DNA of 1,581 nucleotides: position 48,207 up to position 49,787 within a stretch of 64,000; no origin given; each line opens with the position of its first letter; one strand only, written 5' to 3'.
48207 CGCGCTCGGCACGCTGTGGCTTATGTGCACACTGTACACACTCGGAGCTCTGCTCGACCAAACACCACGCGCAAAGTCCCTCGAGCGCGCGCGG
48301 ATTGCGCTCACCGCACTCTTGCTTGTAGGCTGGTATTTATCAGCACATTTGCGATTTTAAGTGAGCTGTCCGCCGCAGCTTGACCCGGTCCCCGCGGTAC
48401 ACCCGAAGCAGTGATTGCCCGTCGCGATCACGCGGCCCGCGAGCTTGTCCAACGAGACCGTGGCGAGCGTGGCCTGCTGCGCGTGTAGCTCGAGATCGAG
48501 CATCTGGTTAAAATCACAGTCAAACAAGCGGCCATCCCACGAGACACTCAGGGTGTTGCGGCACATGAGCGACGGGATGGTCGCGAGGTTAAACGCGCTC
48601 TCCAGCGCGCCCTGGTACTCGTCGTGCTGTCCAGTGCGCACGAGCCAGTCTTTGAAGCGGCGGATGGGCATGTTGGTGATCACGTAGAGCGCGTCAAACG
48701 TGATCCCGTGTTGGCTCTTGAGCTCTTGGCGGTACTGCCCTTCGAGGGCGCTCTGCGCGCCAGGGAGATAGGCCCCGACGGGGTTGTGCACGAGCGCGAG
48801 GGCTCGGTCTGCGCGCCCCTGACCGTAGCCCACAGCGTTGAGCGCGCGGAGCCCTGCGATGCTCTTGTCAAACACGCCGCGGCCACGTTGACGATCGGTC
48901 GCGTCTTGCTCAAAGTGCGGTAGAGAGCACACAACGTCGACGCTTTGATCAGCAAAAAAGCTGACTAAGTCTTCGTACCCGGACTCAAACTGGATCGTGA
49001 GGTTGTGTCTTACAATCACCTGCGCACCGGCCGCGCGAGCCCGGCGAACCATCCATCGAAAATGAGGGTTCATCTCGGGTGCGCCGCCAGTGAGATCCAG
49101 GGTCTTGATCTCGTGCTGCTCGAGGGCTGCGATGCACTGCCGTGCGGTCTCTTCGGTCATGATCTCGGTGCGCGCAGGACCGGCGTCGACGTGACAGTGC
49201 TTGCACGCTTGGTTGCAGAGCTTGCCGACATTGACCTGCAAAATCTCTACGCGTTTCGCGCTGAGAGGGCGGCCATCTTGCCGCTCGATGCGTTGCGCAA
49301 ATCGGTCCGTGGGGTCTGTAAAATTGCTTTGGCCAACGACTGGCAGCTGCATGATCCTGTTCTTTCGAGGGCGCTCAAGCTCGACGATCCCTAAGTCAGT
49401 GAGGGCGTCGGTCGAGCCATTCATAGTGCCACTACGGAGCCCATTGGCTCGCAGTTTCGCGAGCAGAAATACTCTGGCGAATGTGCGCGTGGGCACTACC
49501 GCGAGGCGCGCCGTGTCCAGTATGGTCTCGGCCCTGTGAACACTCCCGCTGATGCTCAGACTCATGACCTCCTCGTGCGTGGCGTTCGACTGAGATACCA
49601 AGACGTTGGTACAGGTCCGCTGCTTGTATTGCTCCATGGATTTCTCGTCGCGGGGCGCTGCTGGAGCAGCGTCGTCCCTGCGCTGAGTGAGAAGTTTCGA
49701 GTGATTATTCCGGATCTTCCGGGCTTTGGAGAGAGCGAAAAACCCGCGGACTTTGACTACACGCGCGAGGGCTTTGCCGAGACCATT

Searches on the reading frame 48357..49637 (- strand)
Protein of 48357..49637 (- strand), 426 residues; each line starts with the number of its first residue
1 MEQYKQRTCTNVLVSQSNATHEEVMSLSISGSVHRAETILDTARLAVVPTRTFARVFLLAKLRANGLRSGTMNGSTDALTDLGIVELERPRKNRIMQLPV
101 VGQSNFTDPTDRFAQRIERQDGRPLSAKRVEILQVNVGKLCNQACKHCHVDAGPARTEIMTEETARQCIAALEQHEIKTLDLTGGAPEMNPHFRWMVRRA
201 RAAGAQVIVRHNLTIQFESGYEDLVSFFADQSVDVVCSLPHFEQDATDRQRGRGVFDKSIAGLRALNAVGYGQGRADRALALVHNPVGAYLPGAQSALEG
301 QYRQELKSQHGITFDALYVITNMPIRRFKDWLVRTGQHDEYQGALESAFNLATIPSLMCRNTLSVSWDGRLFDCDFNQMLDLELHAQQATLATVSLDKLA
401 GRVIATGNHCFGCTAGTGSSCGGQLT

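Call 19: find_encoding_contigs(protein=window:48357-49637:-, flank=10000, max_places=3)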
Protein window:48357-49637:- (426 aa): 1 contig read that carries it; 1 place shown.
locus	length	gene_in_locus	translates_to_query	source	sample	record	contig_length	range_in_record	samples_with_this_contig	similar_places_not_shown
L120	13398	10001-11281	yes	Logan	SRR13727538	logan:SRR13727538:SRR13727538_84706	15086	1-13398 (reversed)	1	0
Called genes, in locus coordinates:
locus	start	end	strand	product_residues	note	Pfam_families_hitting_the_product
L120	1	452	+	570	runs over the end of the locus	-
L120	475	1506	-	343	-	PF22612:GH113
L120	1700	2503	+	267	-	PF03781:FGE-sulfatase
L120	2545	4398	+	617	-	PF00069:Pkinase, PF07714:PK_Tyr_Ser-Thr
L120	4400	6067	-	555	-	PF02163:Peptidase_M50, PF00595:PDZ (faint), PF13180:PDZ_2 (weak), PF14685:PDZ_Tricorn (faint), PF17820:PDZ_6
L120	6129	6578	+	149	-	PF03061:4HBT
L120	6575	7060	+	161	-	PF00383:dCMP_cyt_deam_1, PF14437:MafB19-deam, PF14439:Bd3614-deam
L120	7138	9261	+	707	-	-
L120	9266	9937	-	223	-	PF00561:Abhydrolase_1, PF12146:Hydrolase_4, PF12697:Abhydrolase_6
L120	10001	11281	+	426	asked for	PF04055:Radical_SAM, PF12345:DUF3641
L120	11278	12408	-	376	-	PF04116:FA_hydroxylase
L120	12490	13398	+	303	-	?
